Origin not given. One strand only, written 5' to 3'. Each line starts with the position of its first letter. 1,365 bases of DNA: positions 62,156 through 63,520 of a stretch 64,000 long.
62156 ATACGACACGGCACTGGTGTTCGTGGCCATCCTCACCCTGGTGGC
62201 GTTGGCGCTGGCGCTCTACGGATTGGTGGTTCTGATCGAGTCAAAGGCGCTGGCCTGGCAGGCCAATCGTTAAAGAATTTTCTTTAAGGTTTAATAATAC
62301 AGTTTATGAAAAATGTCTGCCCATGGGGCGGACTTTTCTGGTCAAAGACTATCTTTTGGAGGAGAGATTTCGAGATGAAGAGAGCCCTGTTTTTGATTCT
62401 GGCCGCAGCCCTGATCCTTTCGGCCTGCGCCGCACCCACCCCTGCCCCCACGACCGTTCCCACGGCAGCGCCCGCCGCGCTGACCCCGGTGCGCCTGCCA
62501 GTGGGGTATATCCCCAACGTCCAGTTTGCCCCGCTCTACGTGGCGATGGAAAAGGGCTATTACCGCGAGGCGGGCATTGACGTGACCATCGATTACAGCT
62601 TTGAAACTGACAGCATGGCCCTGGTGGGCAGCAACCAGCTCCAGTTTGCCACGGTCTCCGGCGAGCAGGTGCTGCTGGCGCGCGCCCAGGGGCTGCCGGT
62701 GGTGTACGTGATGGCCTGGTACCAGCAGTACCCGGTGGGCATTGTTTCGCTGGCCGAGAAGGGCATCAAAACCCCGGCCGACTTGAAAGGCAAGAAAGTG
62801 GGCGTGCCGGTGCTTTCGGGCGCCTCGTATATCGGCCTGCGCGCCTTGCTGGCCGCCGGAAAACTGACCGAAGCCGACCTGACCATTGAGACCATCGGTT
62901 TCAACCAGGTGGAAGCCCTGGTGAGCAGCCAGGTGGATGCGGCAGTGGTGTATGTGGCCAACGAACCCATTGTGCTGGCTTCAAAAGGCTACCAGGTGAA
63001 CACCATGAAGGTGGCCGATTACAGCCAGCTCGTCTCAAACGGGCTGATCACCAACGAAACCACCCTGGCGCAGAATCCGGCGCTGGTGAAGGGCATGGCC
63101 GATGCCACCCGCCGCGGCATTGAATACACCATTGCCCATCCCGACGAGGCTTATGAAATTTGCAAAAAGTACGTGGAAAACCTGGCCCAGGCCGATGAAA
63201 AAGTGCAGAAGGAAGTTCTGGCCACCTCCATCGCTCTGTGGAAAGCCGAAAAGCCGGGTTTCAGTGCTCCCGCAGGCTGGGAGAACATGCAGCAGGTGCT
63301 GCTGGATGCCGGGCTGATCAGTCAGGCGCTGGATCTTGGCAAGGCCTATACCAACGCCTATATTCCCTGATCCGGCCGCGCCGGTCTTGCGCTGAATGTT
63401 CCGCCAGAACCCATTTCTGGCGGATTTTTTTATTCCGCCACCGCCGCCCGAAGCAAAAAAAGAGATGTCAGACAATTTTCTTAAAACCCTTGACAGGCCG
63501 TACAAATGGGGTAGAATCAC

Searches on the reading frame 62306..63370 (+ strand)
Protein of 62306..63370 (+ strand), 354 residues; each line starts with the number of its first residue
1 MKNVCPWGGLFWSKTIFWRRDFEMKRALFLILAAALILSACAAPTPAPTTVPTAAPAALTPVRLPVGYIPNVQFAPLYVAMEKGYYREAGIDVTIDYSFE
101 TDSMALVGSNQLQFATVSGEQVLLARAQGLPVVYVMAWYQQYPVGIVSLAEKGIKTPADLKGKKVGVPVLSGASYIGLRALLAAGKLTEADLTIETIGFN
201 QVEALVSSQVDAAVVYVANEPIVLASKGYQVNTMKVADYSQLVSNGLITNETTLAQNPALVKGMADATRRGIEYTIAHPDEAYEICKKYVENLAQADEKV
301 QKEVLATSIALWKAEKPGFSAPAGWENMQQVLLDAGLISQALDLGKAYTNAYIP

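Call 74: search_protein_families(library=pfam, proteins=[window:62306-63370:+], max_evalue=0.0001)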
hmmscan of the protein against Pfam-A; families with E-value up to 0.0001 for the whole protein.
window:62306-63370:+ (354 aa): 4 families
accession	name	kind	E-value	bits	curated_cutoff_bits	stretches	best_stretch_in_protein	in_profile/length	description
PF09084.16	NMT1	-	2.7e-56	191.3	20.5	1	71-282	1-216/216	NMT1/THI5 like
PF12974.12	Phosphonate-bd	-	1.5e-07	31.5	27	1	88-253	26-200/242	ABC transporter, phosphonate, periplasmic substrate-binding protein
PF13379.11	NMT1_2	-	3.5e-07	30.7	24.7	1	61-269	5-232/252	NMT1-like family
PF16868.10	NMT1_3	-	7.4e-05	22.9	27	0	134-248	84-203/289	NMT1-like family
